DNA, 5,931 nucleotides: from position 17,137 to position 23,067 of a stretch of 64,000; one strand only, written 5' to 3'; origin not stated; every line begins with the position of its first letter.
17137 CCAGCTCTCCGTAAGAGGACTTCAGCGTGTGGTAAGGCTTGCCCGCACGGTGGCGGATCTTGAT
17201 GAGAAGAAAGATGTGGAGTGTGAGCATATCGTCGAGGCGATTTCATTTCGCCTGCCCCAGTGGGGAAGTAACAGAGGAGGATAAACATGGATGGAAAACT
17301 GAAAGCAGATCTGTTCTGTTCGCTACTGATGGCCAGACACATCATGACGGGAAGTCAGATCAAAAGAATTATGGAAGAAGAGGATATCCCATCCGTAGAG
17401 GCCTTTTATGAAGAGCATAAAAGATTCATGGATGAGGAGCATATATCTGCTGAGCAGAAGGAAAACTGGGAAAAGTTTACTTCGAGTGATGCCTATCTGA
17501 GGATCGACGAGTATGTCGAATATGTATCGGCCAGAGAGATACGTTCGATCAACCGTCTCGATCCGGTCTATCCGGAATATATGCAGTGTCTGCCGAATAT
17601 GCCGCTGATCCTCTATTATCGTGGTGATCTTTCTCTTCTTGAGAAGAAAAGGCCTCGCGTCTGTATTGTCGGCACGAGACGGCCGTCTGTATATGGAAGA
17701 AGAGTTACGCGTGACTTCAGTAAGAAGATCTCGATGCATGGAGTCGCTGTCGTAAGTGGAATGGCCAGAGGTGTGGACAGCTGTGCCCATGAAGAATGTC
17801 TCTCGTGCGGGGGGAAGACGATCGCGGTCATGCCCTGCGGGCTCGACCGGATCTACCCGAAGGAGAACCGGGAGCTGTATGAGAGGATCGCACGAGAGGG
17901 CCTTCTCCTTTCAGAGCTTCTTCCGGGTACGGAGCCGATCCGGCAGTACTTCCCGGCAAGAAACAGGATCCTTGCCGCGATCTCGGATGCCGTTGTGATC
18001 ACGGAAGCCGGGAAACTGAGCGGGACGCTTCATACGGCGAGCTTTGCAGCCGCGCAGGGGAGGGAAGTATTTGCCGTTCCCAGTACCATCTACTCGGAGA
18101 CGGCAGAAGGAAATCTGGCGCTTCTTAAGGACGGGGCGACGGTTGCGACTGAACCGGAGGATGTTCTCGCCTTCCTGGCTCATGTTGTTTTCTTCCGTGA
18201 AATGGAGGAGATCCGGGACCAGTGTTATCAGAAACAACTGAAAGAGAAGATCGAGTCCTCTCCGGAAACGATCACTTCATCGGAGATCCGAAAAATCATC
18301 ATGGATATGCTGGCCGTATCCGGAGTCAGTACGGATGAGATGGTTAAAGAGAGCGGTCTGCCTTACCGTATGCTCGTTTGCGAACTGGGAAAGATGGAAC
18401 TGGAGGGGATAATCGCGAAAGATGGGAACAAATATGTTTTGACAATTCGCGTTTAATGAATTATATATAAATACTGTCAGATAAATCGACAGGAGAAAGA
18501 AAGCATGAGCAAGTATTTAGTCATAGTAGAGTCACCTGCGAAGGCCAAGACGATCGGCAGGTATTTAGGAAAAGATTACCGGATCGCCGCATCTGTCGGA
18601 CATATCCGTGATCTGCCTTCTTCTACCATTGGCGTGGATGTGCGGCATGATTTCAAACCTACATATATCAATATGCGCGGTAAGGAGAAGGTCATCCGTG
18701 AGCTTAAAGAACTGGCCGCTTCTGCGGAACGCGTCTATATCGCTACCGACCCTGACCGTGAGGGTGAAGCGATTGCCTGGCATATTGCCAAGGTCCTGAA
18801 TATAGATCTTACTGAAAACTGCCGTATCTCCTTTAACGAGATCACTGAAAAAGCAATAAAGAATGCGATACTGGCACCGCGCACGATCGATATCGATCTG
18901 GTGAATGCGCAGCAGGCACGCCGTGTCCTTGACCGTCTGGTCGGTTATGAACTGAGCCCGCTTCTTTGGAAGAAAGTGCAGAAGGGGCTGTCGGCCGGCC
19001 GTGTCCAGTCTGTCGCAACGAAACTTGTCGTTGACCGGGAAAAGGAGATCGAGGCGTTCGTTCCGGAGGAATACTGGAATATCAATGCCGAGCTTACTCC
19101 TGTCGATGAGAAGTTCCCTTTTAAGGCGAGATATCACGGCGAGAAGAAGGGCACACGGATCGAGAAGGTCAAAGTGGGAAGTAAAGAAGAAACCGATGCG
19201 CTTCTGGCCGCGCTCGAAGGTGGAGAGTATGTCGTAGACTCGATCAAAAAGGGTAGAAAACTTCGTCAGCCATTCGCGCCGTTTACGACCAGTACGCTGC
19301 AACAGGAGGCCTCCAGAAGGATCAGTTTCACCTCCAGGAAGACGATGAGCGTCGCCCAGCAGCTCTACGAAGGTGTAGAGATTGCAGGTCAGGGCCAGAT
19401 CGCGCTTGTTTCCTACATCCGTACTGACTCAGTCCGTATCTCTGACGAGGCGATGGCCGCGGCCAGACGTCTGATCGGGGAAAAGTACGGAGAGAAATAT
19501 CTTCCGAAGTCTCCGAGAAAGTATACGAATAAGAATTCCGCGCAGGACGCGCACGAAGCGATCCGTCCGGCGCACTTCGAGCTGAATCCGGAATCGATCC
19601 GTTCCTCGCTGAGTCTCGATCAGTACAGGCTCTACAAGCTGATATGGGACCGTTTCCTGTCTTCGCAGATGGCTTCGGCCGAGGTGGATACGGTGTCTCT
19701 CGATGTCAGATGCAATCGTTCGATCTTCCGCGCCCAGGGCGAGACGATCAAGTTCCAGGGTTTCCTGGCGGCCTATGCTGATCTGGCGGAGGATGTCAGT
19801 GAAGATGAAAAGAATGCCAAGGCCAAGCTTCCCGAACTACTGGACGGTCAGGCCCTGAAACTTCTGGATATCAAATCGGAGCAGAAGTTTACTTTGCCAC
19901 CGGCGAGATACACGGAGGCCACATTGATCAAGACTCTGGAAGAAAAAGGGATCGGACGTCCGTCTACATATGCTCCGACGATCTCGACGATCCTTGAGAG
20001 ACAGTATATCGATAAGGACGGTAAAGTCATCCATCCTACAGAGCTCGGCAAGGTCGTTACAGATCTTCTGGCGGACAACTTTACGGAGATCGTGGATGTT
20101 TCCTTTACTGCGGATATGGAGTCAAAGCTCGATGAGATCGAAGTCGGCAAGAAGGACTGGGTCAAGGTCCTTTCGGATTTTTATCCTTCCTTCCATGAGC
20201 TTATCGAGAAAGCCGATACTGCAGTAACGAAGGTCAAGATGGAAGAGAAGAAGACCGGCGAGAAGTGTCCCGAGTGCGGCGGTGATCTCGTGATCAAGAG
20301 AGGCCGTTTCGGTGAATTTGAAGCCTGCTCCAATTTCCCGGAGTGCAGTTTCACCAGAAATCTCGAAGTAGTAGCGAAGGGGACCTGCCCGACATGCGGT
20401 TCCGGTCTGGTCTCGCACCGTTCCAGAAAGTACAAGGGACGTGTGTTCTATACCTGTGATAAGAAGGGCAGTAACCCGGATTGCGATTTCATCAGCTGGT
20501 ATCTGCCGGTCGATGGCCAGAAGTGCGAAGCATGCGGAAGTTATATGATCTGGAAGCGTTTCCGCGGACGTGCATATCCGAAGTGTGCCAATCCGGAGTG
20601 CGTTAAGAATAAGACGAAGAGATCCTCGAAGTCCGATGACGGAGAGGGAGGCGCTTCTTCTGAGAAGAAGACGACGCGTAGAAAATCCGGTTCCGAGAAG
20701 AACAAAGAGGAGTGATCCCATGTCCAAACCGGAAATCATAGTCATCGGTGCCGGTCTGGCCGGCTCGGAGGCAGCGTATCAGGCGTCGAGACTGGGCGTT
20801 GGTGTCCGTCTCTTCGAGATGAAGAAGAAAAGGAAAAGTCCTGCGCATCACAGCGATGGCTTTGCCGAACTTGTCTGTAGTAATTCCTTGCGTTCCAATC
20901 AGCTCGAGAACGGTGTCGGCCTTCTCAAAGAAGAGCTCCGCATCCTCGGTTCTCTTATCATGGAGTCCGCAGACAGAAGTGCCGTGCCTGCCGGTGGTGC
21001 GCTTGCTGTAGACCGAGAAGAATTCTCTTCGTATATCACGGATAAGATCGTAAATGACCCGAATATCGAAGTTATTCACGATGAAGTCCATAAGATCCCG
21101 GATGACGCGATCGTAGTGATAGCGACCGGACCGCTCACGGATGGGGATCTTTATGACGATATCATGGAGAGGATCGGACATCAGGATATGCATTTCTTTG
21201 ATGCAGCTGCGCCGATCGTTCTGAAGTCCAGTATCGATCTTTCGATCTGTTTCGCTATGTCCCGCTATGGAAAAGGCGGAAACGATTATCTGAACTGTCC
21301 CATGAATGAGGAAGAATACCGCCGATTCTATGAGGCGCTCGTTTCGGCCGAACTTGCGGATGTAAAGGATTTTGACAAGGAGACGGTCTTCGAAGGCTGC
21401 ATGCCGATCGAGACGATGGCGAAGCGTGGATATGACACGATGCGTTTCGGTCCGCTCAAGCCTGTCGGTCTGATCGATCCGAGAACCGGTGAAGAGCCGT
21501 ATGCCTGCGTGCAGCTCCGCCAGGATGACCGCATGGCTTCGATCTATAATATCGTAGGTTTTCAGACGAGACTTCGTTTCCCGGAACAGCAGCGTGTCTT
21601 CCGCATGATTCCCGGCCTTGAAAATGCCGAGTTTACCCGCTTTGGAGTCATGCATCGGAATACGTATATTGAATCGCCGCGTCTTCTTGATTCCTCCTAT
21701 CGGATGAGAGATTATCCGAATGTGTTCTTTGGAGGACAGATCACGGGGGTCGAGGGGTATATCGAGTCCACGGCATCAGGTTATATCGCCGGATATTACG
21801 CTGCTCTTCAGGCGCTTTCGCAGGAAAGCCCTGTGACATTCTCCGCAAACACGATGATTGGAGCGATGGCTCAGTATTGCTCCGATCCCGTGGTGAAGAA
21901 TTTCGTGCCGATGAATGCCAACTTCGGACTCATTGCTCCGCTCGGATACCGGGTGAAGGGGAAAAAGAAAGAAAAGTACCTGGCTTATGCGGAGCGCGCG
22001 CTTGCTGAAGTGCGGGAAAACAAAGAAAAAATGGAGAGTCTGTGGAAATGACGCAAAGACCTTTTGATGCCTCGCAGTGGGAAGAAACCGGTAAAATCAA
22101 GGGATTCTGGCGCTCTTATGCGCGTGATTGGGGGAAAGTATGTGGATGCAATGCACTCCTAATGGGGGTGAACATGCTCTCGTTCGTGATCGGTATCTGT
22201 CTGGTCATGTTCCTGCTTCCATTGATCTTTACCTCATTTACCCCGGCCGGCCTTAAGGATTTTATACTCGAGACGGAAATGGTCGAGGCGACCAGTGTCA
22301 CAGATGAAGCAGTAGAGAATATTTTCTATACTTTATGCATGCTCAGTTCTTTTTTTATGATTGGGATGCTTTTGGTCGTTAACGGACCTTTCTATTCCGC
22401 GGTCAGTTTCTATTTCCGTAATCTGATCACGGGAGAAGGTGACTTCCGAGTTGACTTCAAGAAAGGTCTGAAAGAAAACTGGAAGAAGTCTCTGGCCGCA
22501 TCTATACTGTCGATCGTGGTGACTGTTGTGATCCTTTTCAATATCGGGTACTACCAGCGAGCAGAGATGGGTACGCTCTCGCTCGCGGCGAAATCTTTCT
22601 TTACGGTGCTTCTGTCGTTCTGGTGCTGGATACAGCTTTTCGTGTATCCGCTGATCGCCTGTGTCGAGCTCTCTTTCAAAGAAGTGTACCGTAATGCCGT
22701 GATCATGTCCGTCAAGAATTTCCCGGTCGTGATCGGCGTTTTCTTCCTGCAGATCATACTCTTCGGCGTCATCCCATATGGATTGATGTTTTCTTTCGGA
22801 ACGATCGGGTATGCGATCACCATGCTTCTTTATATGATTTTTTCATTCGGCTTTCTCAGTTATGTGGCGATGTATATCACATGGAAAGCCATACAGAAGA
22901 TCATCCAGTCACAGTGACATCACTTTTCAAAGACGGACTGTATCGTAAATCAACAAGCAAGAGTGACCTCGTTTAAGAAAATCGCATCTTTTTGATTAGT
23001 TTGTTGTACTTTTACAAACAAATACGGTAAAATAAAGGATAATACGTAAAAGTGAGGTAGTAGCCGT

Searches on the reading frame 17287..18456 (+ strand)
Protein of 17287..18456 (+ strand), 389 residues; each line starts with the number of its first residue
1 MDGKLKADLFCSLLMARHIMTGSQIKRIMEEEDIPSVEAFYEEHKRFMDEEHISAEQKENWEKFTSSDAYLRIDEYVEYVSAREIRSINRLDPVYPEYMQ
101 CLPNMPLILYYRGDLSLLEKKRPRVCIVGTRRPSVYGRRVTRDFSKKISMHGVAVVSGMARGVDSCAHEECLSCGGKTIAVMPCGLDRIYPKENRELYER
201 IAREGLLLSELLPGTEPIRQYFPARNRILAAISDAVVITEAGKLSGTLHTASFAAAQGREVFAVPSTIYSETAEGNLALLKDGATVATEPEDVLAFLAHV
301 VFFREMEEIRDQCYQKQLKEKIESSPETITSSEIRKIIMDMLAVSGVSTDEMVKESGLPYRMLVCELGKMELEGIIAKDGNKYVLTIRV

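Call 5: search_protein_families(library=pfam, proteins=[window:17287-18456:+], max_evalue=0.01)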
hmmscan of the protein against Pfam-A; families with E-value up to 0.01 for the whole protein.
window:17287-18456:+ (389 aa): 4 families
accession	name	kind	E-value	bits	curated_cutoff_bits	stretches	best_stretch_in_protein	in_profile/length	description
PF02481.21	DNA_processg_A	-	3.4e-74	249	29.6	1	82-288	4-211/212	DNA recombination-mediator protein A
PF18306.6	LDcluster4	-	9.2e-05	22.5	26.3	0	224-271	85-133/151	SLOG cluster4 family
PF17782.7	DprA_WH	-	0.00013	22.3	22.9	1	326-377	5-56/61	DprA winged helix domain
PF14947.12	HTH_45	-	0.0026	18.2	25.5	1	336-386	6-59/77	Winged helix-turn-helix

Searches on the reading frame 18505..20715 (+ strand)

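Call 5: search_protein_families(library=pfam, proteins=[window:18505-20715:+], max_evalue=0.01)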
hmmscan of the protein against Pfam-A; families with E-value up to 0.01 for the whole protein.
window:18505-20715:+ (736 aa): 5 families
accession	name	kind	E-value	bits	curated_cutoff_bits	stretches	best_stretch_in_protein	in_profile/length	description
PF01131.25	Topoisom_bac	-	1.1e-124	417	35.1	1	128-556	2-410/411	DNA topoisomerase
PF01396.24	Zn_ribbon_Top1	-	4.4e-24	84.4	32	2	585-621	1-37/39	Topoisomerase DNA binding C4 zinc finger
PF01751.28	Toprim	-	7.8e-24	84.1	23.1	1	5-113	2-96/96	Toprim domain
PF13662.12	Toprim_4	-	0.0059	17.2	25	0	68-98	45-74/85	Toprim domain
PF13408.12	Zn_ribbon_recom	-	0.008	17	25.3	1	627-663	7-42/58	Recombinase zinc beta ribbon domain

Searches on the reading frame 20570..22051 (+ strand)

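Call 5: search_protein_families(library=pfam, proteins=[window:20570-22051:+], max_evalue=0.01)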
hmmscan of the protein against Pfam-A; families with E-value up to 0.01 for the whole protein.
window:20570-22051:+ (493 aa): 8 families
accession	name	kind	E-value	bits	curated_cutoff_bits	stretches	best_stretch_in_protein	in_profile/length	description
PF01134.28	GIDA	-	7.8e-98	328.5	22.1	1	56-418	2-390/391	Glucose inhibited division protein A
PF01262.27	AlaDh_PNT_C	-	2.3e-05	24.4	23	1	54-94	29-69/214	Alanine dehydrogenase/PNT, C-terminal domain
PF00890.30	FAD_binding_2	-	0.00012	21.8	20.4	1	56-103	2-49/414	FAD binding domain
PF01266.30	DAO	-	0.00027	21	27.9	1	56-106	2-50/353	FAD dependent oxidoreductase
PF12831.13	FAD_oxidored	-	0.0008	19.2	27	1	55-84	1-30/416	FAD dependent oxidoreductase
PF00070.33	Pyr_redox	-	0.00087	20.2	22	1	56-87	2-33/82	Pyridine nucleotide-disulphide oxidoreductase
PF07992.20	Pyr_redox_2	-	0.0011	19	26.1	1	55-88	2-31/291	Pyridine nucleotide-disulphide oxidoreductase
PF13450.12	NAD_binding_8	-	0.0022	18.7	21.9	1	58-85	1-28/68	NAD(P)-binding Rossmann-like domain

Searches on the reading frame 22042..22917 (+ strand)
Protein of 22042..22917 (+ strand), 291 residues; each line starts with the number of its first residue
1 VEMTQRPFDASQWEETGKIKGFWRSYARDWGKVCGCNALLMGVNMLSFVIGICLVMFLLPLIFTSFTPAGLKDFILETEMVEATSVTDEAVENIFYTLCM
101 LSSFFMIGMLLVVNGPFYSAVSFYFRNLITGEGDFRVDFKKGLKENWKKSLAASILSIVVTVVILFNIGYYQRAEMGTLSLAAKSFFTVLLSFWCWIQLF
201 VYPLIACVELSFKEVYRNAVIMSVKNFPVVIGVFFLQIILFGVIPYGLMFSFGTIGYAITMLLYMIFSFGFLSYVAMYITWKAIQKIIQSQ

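Call 5: search_protein_families(library=pfam, proteins=[window:22042-22917:+], max_evalue=0.01)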
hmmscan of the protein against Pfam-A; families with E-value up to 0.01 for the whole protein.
window:22042-22917:+ (291 aa): 1 family
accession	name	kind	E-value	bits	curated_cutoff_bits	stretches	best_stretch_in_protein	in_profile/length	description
PF04854.19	DUF624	-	0.0016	19.1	24.2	1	103-168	10-77/77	Protein of unknown function, DUF624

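Call 42: search_protein_families(library=ncbifam, proteins=[window:22042-22914:+], max_evalue=0.01)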
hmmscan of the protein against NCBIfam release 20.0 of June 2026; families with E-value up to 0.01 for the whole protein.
window:22042-22914:+ (291 aa): 1 family
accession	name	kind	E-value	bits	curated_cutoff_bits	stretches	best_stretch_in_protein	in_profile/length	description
NF052431.1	MusI_fam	subfamily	8.4e-07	29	160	1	100-276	19-192/194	MusI family membrane protein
